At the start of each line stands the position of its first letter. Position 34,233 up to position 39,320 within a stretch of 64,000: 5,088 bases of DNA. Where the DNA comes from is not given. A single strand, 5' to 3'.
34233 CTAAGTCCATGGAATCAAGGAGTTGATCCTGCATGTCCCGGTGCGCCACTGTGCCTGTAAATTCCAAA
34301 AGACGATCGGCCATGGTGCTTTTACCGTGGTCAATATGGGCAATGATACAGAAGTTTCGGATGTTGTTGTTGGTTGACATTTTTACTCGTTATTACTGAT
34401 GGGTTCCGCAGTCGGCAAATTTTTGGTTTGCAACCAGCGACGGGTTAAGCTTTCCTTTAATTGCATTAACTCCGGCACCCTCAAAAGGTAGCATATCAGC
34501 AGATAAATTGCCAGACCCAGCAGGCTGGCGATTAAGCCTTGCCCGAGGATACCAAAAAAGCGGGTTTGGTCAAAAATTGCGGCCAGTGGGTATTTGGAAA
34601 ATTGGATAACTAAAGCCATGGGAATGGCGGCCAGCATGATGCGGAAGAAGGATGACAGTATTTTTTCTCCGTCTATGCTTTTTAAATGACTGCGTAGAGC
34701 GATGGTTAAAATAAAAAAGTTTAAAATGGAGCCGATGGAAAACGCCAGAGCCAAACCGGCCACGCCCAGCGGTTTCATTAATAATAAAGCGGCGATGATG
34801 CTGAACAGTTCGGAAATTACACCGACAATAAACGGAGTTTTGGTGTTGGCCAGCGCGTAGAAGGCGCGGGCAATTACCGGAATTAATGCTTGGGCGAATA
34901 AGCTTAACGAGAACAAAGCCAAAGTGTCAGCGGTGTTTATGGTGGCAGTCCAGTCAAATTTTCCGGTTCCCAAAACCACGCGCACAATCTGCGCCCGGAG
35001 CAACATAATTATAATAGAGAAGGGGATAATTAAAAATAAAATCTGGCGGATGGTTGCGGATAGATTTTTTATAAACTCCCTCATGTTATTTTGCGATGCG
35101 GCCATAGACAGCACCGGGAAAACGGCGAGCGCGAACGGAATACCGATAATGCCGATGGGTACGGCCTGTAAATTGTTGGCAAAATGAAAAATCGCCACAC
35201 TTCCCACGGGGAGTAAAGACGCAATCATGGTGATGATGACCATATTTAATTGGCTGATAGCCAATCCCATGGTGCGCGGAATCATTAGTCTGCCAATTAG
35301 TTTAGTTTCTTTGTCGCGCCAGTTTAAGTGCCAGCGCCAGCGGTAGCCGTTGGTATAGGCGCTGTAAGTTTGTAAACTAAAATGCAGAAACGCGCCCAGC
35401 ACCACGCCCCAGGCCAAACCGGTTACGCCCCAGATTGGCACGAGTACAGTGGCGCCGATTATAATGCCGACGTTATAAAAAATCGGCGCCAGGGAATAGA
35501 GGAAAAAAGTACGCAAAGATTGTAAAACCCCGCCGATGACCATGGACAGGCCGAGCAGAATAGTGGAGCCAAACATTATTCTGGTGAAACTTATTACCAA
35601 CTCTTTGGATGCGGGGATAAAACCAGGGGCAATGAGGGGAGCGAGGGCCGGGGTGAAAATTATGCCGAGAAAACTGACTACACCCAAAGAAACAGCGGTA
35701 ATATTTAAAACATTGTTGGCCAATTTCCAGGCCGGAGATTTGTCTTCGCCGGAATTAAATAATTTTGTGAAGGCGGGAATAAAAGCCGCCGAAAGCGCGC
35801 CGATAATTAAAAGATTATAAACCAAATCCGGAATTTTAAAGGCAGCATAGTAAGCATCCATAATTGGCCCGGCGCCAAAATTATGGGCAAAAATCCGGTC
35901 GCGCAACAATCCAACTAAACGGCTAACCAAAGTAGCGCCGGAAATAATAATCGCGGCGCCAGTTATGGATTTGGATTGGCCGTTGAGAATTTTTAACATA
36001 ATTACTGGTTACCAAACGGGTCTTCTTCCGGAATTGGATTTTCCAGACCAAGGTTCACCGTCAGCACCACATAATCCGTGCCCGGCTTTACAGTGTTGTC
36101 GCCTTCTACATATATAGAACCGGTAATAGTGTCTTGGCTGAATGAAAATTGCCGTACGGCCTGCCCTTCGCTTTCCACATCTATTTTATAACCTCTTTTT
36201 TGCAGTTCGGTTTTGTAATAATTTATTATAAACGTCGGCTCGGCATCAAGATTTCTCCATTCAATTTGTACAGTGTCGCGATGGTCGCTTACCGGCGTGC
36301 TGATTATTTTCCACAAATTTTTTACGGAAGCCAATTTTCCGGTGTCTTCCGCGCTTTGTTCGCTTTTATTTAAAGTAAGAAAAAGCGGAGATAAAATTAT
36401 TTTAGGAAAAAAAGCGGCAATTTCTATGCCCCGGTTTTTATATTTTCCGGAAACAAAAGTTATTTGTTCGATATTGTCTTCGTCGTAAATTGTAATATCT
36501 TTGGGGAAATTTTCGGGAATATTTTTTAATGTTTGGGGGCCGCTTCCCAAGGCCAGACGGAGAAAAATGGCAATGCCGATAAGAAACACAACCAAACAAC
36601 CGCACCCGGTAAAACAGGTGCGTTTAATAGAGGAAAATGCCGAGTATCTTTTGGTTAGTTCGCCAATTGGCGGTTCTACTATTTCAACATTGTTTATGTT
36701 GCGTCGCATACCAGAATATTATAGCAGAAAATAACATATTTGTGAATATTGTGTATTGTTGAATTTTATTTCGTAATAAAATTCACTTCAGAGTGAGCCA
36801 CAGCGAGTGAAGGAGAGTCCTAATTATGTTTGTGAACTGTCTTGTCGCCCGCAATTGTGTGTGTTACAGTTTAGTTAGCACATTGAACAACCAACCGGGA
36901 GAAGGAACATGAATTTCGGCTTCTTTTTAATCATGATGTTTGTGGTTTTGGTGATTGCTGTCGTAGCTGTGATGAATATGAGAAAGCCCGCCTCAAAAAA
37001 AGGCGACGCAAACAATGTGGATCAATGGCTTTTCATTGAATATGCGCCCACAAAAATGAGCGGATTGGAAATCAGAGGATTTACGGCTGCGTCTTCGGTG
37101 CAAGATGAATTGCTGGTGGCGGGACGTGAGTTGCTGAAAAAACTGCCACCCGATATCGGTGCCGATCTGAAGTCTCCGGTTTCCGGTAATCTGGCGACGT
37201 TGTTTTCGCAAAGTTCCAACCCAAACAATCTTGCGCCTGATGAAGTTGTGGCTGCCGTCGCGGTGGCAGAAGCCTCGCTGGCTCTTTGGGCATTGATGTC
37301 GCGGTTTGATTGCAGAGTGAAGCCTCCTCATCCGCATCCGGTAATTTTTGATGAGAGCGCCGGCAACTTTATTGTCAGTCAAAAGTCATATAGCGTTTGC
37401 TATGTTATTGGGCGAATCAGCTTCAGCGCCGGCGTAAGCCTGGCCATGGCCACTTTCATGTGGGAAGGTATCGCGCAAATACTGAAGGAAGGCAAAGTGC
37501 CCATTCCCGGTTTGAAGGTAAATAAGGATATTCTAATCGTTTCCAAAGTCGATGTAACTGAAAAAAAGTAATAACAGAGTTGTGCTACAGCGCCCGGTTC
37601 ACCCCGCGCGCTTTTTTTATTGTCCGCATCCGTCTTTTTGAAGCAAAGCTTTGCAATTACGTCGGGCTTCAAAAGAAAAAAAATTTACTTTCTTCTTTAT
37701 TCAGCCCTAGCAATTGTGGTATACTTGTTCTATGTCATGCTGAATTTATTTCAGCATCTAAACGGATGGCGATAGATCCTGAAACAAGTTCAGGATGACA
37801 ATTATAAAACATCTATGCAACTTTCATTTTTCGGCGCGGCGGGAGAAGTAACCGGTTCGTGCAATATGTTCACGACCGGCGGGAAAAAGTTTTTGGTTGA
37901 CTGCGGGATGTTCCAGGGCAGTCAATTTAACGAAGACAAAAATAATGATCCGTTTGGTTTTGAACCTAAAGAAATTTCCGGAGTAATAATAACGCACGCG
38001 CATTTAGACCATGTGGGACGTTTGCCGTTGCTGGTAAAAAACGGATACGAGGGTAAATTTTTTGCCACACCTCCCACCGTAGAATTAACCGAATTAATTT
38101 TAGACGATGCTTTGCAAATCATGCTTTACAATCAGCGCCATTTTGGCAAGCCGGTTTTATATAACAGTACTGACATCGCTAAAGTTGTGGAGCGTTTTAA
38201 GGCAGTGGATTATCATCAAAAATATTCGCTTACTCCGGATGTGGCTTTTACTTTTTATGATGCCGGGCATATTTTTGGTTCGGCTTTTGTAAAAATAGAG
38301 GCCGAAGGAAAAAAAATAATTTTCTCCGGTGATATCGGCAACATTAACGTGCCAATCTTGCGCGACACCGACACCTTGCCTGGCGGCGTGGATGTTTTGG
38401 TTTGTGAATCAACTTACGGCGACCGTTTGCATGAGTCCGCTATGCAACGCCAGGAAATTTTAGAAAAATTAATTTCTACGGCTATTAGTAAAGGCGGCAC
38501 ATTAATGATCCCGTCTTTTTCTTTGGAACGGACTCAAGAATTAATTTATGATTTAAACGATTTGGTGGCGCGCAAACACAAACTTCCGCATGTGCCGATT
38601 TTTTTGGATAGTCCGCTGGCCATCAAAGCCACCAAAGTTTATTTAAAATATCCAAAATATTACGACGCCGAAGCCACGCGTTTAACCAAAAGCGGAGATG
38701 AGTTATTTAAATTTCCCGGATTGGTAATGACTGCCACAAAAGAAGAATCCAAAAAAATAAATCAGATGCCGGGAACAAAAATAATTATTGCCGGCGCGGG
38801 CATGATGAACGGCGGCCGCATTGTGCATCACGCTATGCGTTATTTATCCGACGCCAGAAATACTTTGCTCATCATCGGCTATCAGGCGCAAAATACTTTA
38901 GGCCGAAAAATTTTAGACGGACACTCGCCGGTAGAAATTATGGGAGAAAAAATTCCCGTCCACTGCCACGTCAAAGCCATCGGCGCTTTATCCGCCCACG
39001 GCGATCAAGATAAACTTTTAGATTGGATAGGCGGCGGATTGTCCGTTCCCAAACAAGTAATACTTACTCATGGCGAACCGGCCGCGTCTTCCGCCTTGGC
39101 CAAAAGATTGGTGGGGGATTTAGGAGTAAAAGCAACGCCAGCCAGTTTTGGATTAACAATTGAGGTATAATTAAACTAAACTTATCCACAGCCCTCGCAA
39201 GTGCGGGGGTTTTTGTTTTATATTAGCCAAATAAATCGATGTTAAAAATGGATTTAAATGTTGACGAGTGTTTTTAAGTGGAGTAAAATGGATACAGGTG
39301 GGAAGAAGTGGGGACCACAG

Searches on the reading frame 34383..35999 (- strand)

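Call 87: search_protein_families(library=pfam, proteins=[window:34383-35999:-], max_evalue=0.00001)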
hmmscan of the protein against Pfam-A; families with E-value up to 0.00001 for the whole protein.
window:34383-35999:- (538 aa): 1 family
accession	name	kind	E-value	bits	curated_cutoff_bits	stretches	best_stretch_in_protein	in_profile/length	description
PF03023.19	MurJ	-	9.9e-94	314.9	27.4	1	37-466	1-430/451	Lipid II flippase MurJ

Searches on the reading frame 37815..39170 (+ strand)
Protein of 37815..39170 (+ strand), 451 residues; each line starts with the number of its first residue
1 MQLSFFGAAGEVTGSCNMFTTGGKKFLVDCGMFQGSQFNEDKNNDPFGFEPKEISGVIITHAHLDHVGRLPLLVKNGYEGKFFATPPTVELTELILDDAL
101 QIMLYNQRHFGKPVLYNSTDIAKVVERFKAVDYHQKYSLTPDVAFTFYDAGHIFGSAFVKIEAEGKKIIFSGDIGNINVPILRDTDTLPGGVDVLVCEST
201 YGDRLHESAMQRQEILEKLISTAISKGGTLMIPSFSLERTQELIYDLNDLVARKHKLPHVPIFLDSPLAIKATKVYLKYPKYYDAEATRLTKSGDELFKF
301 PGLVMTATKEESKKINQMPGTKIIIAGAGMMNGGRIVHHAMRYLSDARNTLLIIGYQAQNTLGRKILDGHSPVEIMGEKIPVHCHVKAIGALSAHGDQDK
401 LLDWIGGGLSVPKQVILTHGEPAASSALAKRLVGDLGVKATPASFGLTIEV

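Call 87: search_protein_families(library=pfam, proteins=[window:37815-39170:+], max_evalue=0.00001)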
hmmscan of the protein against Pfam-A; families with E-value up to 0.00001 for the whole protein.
window:37815-39170:+ (451 aa): 5 families
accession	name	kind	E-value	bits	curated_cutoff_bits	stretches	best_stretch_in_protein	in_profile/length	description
PF10996.14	Beta-Casp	-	1.2e-38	132.8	27.7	1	240-366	1-120/120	Beta-Casp domain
PF00753.33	Lactamase_B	-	1.2e-15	58.4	22.7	1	11-185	3-161/196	Metallo-beta-lactamase superfamily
PF16661.11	Lactamase_B_6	-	1e-13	51.6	27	1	23-182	6-170/193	Metallo-beta-lactamase superfamily domain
PF07521.17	RMMBL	-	8.9e-12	45.3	21.6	1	380-438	2-58/63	Zn-dependent metallo-hydrolase RNA specificity domain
PF12706.13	Lactamase_B_2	-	2e-09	37.8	27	1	26-216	3-184/200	Beta-lactamase superfamily domain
